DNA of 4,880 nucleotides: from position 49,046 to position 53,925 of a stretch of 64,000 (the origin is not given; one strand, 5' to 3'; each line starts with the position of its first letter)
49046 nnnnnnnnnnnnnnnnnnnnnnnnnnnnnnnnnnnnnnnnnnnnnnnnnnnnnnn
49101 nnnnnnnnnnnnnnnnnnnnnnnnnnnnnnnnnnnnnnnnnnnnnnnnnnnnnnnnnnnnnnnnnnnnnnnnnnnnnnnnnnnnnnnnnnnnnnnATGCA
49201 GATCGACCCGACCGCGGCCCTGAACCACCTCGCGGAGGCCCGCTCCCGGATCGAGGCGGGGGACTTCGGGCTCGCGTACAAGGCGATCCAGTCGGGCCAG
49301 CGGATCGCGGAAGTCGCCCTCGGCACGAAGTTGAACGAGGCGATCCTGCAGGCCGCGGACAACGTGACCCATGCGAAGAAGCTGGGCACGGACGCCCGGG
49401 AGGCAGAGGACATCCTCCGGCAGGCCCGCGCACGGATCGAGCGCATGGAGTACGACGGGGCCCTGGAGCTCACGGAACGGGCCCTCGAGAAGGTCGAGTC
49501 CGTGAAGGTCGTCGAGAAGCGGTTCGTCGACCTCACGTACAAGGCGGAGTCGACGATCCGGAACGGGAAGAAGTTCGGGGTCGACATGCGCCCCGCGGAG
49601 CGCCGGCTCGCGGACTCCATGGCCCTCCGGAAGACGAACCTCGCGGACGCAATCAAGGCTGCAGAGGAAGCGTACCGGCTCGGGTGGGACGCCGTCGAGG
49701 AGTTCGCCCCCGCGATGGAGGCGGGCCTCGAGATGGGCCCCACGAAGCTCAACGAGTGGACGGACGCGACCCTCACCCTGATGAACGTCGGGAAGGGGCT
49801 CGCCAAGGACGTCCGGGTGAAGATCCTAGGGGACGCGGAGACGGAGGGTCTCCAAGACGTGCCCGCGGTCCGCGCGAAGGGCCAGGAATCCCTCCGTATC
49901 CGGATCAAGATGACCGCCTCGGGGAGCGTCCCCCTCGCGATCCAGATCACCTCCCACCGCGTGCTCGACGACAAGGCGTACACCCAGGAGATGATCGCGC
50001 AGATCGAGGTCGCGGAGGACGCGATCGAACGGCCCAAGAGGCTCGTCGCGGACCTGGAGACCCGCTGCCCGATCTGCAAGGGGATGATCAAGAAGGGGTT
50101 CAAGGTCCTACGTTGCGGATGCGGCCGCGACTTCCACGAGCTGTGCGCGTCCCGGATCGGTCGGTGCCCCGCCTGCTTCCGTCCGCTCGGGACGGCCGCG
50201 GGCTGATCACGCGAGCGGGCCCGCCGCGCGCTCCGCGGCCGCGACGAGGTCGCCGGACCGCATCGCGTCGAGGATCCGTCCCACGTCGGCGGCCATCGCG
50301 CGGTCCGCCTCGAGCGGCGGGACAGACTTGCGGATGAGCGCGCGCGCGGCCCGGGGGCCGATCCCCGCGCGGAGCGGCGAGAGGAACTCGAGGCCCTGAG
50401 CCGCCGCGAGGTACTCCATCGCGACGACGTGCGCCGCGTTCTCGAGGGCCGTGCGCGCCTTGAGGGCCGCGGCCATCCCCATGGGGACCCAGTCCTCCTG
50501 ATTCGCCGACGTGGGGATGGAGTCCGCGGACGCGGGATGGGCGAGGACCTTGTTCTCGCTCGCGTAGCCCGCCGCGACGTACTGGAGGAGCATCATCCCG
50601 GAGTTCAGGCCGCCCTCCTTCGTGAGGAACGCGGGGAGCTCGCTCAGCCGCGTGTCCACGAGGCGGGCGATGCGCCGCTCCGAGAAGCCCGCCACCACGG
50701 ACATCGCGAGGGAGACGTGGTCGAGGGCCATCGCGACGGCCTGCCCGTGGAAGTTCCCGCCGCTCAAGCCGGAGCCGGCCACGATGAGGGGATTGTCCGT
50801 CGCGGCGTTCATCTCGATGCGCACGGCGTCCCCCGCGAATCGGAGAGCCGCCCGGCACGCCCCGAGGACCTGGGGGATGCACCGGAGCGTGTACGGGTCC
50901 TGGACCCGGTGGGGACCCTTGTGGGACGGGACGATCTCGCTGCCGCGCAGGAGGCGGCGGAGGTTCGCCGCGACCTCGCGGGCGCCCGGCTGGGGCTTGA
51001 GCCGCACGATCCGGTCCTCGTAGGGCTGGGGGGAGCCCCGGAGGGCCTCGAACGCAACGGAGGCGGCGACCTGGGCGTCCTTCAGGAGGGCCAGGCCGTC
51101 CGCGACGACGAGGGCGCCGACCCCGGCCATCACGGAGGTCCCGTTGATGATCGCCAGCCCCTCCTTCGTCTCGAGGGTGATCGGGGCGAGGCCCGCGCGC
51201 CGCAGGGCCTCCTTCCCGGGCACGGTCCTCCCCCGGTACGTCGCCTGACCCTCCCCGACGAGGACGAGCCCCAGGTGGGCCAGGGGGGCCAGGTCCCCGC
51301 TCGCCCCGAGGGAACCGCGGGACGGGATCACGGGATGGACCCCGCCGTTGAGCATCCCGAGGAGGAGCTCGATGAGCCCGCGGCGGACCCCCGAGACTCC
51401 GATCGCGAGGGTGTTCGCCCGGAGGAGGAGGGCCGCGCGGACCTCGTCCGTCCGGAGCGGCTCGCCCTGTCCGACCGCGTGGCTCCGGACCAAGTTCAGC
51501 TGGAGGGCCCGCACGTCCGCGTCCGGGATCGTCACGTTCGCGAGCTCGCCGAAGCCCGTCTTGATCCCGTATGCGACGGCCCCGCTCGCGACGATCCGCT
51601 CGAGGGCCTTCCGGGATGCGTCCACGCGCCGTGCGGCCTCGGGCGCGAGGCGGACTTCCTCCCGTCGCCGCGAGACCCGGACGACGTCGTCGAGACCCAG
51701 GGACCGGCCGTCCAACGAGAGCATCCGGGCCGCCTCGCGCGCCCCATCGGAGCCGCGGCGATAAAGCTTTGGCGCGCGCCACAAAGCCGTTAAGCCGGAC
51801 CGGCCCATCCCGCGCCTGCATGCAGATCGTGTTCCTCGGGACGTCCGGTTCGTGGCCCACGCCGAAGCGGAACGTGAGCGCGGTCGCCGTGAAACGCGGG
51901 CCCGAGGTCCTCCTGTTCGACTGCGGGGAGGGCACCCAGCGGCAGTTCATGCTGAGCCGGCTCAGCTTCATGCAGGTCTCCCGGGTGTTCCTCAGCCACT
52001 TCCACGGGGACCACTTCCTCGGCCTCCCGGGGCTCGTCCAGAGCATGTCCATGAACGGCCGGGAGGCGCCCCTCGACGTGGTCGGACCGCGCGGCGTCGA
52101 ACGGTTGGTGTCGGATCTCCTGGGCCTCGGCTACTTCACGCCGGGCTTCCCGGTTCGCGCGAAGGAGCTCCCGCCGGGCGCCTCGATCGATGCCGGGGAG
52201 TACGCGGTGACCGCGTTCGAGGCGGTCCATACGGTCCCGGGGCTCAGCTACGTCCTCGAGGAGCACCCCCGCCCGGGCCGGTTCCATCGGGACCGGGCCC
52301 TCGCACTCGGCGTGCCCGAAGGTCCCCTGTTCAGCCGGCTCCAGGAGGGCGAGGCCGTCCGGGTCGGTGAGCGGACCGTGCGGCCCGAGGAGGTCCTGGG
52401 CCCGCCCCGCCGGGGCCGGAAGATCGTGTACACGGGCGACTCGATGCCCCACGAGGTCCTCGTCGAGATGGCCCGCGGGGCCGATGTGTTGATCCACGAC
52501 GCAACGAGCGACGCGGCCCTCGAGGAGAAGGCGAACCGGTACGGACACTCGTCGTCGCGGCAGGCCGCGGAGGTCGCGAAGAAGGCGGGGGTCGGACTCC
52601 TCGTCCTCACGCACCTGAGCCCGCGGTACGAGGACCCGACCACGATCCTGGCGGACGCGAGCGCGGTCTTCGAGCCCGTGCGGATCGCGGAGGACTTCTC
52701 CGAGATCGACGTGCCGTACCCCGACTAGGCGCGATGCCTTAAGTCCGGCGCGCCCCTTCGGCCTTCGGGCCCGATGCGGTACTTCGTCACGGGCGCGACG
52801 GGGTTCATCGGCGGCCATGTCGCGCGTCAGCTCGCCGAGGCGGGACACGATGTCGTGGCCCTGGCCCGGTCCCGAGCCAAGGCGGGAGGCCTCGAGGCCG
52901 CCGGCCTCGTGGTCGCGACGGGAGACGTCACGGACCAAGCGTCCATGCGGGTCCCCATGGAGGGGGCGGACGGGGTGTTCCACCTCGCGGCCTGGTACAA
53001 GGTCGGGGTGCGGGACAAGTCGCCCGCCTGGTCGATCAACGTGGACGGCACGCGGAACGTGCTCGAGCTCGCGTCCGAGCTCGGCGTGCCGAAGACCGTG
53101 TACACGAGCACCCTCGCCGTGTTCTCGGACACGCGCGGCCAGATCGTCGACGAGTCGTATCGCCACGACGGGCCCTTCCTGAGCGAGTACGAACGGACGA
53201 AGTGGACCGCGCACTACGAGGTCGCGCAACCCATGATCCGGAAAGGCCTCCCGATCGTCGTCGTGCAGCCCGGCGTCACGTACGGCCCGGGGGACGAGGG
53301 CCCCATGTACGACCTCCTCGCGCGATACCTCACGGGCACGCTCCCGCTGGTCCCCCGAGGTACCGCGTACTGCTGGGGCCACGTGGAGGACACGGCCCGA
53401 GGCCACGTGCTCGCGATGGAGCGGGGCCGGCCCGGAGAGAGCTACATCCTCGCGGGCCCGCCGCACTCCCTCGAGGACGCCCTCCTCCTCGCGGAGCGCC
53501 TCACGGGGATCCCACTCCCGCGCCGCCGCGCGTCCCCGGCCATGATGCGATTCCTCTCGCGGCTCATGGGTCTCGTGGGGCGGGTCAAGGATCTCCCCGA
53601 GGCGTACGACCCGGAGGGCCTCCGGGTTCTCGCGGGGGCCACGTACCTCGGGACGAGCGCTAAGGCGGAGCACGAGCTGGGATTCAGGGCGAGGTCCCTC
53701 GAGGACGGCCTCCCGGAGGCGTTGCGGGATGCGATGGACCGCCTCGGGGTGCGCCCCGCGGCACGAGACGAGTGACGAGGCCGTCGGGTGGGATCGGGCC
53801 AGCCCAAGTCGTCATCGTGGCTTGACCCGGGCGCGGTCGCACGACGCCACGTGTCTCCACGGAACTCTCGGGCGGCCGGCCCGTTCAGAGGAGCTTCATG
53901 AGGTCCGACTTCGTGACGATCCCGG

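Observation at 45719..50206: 1495-aa cytoplasmic protein made of ~21 tandem 62-residue helical repeats, directly downstream of smc-scpA-scpB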

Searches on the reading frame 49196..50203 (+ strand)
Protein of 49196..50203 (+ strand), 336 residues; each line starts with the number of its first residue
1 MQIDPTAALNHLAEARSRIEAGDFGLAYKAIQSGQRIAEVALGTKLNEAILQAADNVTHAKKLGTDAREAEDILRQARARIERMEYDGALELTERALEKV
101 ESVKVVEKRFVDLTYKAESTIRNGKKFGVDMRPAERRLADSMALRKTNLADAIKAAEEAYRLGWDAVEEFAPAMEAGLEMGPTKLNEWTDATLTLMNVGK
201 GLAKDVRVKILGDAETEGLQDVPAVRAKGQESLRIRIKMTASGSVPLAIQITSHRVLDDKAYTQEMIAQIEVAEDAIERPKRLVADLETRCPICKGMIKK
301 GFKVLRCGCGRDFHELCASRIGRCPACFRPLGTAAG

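Call 31: predict_structure(alignment_id=A2)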
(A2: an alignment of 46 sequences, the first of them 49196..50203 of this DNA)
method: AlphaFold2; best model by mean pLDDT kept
length: 336 residues; sequences in the alignment: 46
mean_pLDDT: 89.6   pTM: 0.59
mean pLDDT of the five models: 89.6, 89.0, 88.4, 88.4, 87.7
residues with pLDDT >= 90: 232; 70-90: 89; 50-70: 6; < 50: 9
segments of 3 or more residues with pLDDT < 50: 276-281, 334-336
pLDDT, mean of each block of 10 residues (from residue 1): 86 95 94 93 91 90 85 94 91 92 90 96 92 97 91 97 93 92 90 94 94 92 93 94 93 91 92 61 77 91 85 89 85 50
secondary structure, 60 per line:
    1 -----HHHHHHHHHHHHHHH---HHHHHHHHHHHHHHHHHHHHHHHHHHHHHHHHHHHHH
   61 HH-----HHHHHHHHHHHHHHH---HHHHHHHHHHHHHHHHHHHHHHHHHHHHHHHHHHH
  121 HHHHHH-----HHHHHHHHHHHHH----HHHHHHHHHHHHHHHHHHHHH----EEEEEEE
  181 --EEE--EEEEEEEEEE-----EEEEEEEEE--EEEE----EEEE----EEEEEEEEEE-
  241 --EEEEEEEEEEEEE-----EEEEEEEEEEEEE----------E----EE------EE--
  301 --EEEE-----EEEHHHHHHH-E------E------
elements in order: H6-20 H24-62 H68-82 H86-126 H132-144 H149-169 E174-180 E183-185 E188-197 E203-211 E214-217 E222-225 E230-239 E243-255 E261-273 E303-306 E312-314 H315-321
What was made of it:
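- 49715..50014 (+): Ig-like beta-sandwich (about residues 1333-1432), CARDB-like. AlphaFold2 strands (call 31).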

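Call 35: fold_search(model_id=the predicted structure, library=pdb)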
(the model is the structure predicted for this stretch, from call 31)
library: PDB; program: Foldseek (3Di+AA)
matches with E <= 10: 1565; with E <= 0.001: 78
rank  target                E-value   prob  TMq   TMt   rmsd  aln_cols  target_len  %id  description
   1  7e1y_A                7.1e-06  1.00  0.28  0.19   8.5       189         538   12  Staphylothermus marinus amylopullulanase -SmApu (released 2022-02-09)
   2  8b5l_v                8.4e-06  1.00  0.26  0.52   3.3       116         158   12  Cryo-EM structure of ribosome-Sec61-TRAP (TRanslocon Associated Protein) translocon complex (released 2023-03-01)
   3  8b6l_F                1.2e-05  1.00  0.26  0.52   3.3       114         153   13  Subtomogram average of the human Sec61-TRAP-OSTA-translocon (released 2022-12-07)
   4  8rjc_6                2.0e-05  1.00  0.24  0.46   5.1       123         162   13  Structure of the rabbit 80S ribosome stalled on a 2-TMD rhodopsin intermediate in complex with Sec61-TRAP, open confor (released 2024-01-24)
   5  8btk_TB               2.3e-05  1.00  0.27  0.52   3.3       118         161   13  Structure of the TRAP complex with the Sec translocon and a translating ribosome (released 2023-05-24)
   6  2r39                  2.9e-05  1.00  0.21  0.51   4.9       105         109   13  Crystal structure of FixG-related protein from Vibrio parahaemolyticus (released 2007-09-11)
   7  8rc4_g                3.0e-05  1.00  0.24  0.10  27.9       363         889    9  Structure of Integrator-PP2A complex (released 2024-02-07)
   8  9n9j_6                3.6e-05  1.00  0.24  0.46   5.1       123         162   14  Structure of a GRP94 folding intermediate engaged with a CCDC134- and FKBP11-bound secretory translocon (released 2025-11-19)
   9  8rjc_5                5.2e-05  1.00  0.23  0.38   5.4       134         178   10  Structure of the rabbit 80S ribosome stalled on a 2-TMD rhodopsin intermediate in complex with Sec61-TRAP, open confor (released 2024-01-24)
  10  6fvi                  6.8e-05  1.00  0.22  0.46   8.6       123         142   11  ASH / PapD-like domain of human CEP192 (PapD-like domain 7) (released 2019-03-20)
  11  9ppp_A                8.4e-05  1.00  0.23  0.31   3.4       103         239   10  Structure of Alpha Appendage of AP2 bound to the extended FxDxF motif derived of CCDC32 (released 2026-04-08)
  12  1w80_A                9.3e-05  1.00  0.23  0.30   3.5       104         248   12  Crystal structure of the alpha-adaptin appendage domain, from the AP2 adaptor complex, bound to 2 peptides from Synapt (released 2004-10-27)
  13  3hs8_A                1.6e-04  1.00  0.23  0.31   3.5       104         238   10  Intersectin 1-peptide-AP2 alpha ear complex (released 2010-02-23)
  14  7n9k                  1.6e-04  1.00  0.22  0.25  17.0       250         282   11  KirBac3.1 L124M mutant (released 2021-12-29)
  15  7tvb                  1.6e-04  1.00  0.23  0.16  20.8       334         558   11  Stat5A Core in Complex with AK305 (released 2023-02-15)
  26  3idu_A                3.0e-04  1.00  0.23  0.58   5.4       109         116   13  Crystal Structure of the CARDB domain of the PF1109 protein in complex with di-metal ions from Pyrococcus furiosus, No (released 2009-08-04)
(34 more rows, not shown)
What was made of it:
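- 49715..50014 (+): Foldseek hits to TRAP, CARDB 3idu, adaptin ear and ASH/PapD at E 1e-5 to 1e-4 (call 35).
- On CARDB (PF07705): The fold criterion is met (calls 31, 35).
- Closest known: CARDB / Ig-like beta-sandwich domains. Same: The predicted seven-to-nine-strand sandwich is matched by Foldseek to CARDB 3idu, TRAP subunits, adaptin ears and ASH/PapD-like domains (call 35).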

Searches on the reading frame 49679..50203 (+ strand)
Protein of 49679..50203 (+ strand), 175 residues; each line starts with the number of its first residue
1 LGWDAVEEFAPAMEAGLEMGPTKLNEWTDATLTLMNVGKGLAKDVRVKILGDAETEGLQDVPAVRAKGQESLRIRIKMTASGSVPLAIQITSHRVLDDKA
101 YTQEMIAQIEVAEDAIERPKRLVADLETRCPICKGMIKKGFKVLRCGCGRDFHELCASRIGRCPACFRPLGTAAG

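Call 9: search_protein_families(library=pfam, proteins=[window:49679-50203:+], max_evalue=10)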
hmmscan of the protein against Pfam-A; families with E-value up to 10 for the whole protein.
window:49679-50203:+ (175 aa): 17 families
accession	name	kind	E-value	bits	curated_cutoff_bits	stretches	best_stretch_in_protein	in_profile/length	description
PF14446.12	Prok-RING_1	-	0.0013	19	29.1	1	127-163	4-41/54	Prokaryotic RING finger family 1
PF13923.12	zf-C3HC4_2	-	0.0016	18.7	27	1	129-166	1-40/40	Zinc finger, C3HC4 type (RING finger)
PF13639.12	zf-RING_2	-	0.002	18.8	27.3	1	129-166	2-43/44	Ring finger domain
PF07705.17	CARDB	-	0.0026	18.4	22.7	1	29-93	22-86/101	CARDB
PF02566.24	OsmC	-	0.029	15.2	27.5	1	102-140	54-94/100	OsmC-like protein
PF00518.22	E6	-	0.068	14.1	27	1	112-166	56-110/110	Early Protein (E6)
PF00097.31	zf-C3HC4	-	0.092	13.1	21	1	130-166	1-40/40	Zinc finger, C3HC4 type (RING finger)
PF03854.20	zf-P11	-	0.21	11.7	25.6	1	153-172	28-47/50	P-11 zinc finger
PF21302.3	Zn_ribbon_RlmA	-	0.35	11.3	27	1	129-151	2-24/44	RlmA, N-terminal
PF00130.28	C1_1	-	0.42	10.9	26.5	1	127-161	11-47/53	Phorbol esters/diacylglycerol binding domain (C1 domain)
PF25207.1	DUF7837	-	0.61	10.6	27.8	1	158-169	3-14/47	Domain of unknown function (DUF7837)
PF14634.12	zf-RING_5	-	2.1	8.8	27.9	1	129-166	1-41/43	zinc-RING finger domain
PF17283.8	Zn_ribbon_SprT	-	4.3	7.9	28.1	0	123-138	19-35/38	SprT-like zinc ribbon domain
PF09723.15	Zn_ribbon_8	-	4.8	7.7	34.4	0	148-166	11-32/41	Zinc ribbon domain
PF14570.12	zf-RING_4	-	5.5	7.3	27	0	121-134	31-44/48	RING/Ubox like zinc-binding domain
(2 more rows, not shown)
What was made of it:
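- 49715..50014 (+): Pfam CARDB at 18.4 bits, below the 22.7 cut-off (call 9).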

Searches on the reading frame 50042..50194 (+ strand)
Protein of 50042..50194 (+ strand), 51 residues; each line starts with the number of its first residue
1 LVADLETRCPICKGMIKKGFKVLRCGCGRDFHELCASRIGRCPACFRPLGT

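Call 63: search_solved_structures(query=A5, max_evalue=1, show_alignments=3)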
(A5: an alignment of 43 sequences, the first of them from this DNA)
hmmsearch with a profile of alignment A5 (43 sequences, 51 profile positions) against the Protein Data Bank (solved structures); distinct sequences matched with E-value up to 1: 100 (the best 60 are shown).
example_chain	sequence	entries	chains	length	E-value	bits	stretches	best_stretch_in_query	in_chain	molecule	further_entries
2i13_A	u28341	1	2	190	1.2e-07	34.6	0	37-50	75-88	Aart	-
9qal_A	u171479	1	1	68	1.3e-06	31.3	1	3-50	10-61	E3 ubiquitin-protein ligase ARK2C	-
5d0m_C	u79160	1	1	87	1.4e-06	31.2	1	3-50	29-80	RING finger protein 165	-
5lg0_A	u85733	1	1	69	1.6e-06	31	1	3-50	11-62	E3 ubiquitin-protein ligase Arkadia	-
5ulh_C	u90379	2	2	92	1.7e-06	30.9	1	3-50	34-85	E3 ubiquitin-protein ligase RNF165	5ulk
2kiz_A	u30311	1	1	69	1.9e-06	30.7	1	3-50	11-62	E3 ubiquitin-protein ligase Arkadia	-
5lg7_A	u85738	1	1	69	2.1e-06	30.6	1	3-50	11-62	E3 ubiquitin-protein ligase Arkadia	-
9n1f_A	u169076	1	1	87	2.8e-06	30.2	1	3-50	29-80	E3 ubiquitin-protein ligase ARK2C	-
5d0k_C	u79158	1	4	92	3.2e-06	30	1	3-50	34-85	RING finger protein 165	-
5d0i_A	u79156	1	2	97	3.7e-06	29.8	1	3-50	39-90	RING finger protein 165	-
7p2k_A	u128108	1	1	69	9.3e-06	28.5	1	3-50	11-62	E3 ubiquitin-protein ligase Arkadia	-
7r70_A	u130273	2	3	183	1.8e-05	27.6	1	3-50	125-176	Ubiquitin,E3 ubiquitin-protein ligase RNF165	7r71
2ect_A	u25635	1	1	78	0.00011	25.1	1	8-50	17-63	RING finger protein 126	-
1mey_C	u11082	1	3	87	0.00044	23.2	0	37-50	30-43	CONSENSUS ZINC FINGER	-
2ep4_A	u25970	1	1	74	0.00076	22.4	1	7-48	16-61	RING finger protein 24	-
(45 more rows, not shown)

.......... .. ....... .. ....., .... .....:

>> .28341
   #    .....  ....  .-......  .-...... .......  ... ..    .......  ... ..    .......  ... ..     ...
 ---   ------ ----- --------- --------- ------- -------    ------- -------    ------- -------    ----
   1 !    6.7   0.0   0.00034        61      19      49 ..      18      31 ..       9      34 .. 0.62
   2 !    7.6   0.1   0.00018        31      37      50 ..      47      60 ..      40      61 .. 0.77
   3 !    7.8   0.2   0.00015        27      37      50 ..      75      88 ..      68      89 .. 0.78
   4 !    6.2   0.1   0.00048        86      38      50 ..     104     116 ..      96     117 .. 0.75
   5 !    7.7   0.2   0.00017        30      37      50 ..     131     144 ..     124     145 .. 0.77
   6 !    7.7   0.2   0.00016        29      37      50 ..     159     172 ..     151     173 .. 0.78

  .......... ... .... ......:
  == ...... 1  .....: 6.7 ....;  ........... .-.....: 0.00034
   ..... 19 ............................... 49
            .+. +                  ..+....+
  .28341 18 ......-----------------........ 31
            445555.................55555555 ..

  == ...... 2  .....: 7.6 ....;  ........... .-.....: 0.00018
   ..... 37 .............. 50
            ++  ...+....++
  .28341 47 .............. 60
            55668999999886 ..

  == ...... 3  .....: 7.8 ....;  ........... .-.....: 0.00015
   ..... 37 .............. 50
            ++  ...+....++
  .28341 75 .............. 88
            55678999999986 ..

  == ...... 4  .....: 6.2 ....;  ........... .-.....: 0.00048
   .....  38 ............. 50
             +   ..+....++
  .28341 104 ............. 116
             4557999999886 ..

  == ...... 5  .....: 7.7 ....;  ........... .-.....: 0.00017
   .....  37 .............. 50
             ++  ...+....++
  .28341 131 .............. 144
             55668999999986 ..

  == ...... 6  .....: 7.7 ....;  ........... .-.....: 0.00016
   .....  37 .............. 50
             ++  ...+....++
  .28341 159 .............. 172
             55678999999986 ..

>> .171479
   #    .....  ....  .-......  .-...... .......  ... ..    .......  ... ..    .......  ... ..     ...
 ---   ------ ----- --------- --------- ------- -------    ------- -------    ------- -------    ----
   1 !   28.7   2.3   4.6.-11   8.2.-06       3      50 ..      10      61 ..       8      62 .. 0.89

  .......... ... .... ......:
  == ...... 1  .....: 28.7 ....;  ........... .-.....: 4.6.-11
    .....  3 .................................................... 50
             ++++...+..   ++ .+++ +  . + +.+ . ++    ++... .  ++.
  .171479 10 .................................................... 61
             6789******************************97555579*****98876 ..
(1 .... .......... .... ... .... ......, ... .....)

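Call 64: search_protein_families(library=pfam, alignment_id=A5, max_evalue=0.1)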
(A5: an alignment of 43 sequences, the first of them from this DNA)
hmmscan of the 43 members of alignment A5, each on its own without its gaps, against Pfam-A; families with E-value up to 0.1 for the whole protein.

A. member 1, seq(51 aa): 8 families
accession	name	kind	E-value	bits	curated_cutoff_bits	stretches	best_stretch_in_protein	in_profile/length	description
PF14446.12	Prok-RING_1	-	8.1e-05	22.9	29.1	1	6-42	4-41/54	Prokaryotic RING finger family 1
PF13923.12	zf-C3HC4_2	-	0.00012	22.3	27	1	8-45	1-40/40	Zinc finger, C3HC4 type (RING finger)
PF13639.12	zf-RING_2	-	0.00022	21.9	27.3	1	8-45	2-43/44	Ring finger domain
PF00097.31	zf-C3HC4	-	0.0057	16.9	21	1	9-45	1-40/40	Zinc finger, C3HC4 type (RING finger)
PF03854.20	zf-P11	-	0.03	14.4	25.6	0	31-51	27-47/50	P-11 zinc finger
PF04423.19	Rad50_zn_hook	-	0.051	13.8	24.3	0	38-50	18-30/52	Rad50 zinc hook motif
PF25207.1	DUF7837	-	0.057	13.9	27.8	0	37-47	3-13/47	Domain of unknown function (DUF7837)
PF03660.19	PHF5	-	0.067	13.9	26.7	0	4-25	25-46/104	PHF5-like protein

B. families by the number of members that match (of 43 scanned): 89 families (the first 25 are shown)
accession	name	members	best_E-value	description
PF14446.12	Prok-RING_1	42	1.2e-16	Prokaryotic RING finger family 1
PF13639.12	zf-RING_2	39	2.4e-06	Ring finger domain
PF00130.28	C1_1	28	2.4e-06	Phorbol esters/diacylglycerol binding domain (C1 domain)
PF13923.12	zf-C3HC4_2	25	4.7e-05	Zinc finger, C3HC4 type (RING finger)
PF03107.22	C1_2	22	9.3e-06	C1 domain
PF00628.35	PHD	19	1.4e-05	PHD-finger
PF17123.11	zf-RING_11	19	0.00074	RING-like zinc finger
PF14634.12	zf-RING_5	18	8e-05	zinc-RING finger domain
PF22908.2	PHD_NSD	13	0.0017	Histone-lysine N-methyltransferase NSD-like, PHD zinc finger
PF13771.12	zf-HC5HC2H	12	0.00073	PHD-like zinc-binding domain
PF17122.11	zf-C3H2C3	11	2.4e-06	Zinc-finger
PF05191.20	ADK_lid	9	1.4e-05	Adenylate kinase, active site lid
PF13920.12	zf-C3HC4_3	9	0.0066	Zinc finger, C3HC4 type (RING finger)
PF13901.12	RH_dom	8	0.00017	Rubicon Homology Domain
PF13248.11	Zn_ribbon_3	8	0.0017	zinc-ribbon domain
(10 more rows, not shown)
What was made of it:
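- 50066..50176 (+): C4HC3 binuclear zinc finger (residues 1450-1486), RING-type, Prok-RING_1-like. 42 of 43 hit Pfam Prok-RING_1, best E 1.2e-16 (call 64).
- Closest known: Prok-RING_1. Different: The window's own copy scores 22.9 bits, below the 29.1 Pfam cut-off (calls 63, 64).
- Pfam C1 and PHD models also hit the finger, so it may be a general binding module (call 64). C1-domain (lipid-binding) Pfam models hit 28 of 43 fingers (call 64). C1 similarity is weaker than Prok-RING_1 or RING similarity (call 64).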

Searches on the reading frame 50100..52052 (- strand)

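Call 3: search_protein_families(library=pfam, proteins=[window:50207-51808:-, window:50100-52052:-], max_evalue=0.01)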
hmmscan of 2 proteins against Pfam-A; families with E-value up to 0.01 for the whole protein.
window:50207-51808:- (533 aa): 1 family
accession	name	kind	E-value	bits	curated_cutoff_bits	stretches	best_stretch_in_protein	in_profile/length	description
PF00221.24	Lyase_aromatic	-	3.4e-180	600.1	27.3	1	37-494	1-466/466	Aromatic amino acid lyase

window:50100-52052:- (650 aa): 0 families

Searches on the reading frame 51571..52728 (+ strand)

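Call 29: search_protein_families(library=pfam, proteins=[window:51571-52728:+], max_evalue=0.001)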
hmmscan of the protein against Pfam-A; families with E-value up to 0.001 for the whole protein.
window:51571-52728:+ (385 aa): 3 families
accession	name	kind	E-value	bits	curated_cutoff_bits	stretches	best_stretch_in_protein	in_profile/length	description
PF12706.13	Lactamase_B_2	-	1.3e-19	71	27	2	114-230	3-131/200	Beta-lactamase superfamily domain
PF00753.33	Lactamase_B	-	3.9e-09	37.2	22.7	1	100-170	4-78/196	Metallo-beta-lactamase superfamily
PF13691.12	Lactamase_B_4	-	8.6e-05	22.6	27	1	115-147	25-59/63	tRNase Z endonuclease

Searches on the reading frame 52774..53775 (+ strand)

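Call 29: search_protein_families(library=pfam, proteins=[window:52774-53775:+], max_evalue=0.001)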
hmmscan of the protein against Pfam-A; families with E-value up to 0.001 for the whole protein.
window:52774-53775:+ (333 aa): 11 families
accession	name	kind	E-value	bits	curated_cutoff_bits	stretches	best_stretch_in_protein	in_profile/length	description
PF01370.27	Epimerase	-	1.3e-34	120.1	20.9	1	4-225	2-238/240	NAD dependent epimerase/dehydratase family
PF01073.25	3Beta_HSD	-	3.1e-21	76.1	22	1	5-215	2-229/280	3-beta hydroxysteroid dehydrogenase/isomerase family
PF16363.11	GDP_Man_Dehyd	-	7.7e-21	75.3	27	1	4-312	1-328/332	GDP-mannose 4,6 dehydratase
PF13460.12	NAD_binding_10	-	6.8e-19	68.9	27.2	1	7-169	1-146/184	NAD(P)H-binding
PF07993.18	NAD_binding_4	-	1.7e-18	67.1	20.1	1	59-175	83-213/258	Male sterility protein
PF05368.20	NmrA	-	1.5e-11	44.9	27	1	5-114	7-108/298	NmrA-like family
PF04321.23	RmlD_sub_bind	-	2.7e-11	43.5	27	1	1-151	1-137/287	RmlD substrate binding domain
PF02719.21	Polysacc_synt_2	-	1.2e-09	38.3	20.2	1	4-113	2-128/293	Polysaccharide biosynthesis protein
PF00106.31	adh_short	-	0.00023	21.2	26.6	1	4-62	4-68/195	short chain dehydrogenase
PF08659.16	KR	-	0.00028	21.3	22.6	1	3-76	3-93/180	KR domain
PF02254.24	TrkA_N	-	0.00076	20.2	23.8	0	10-59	7-56/116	TrkA-N domain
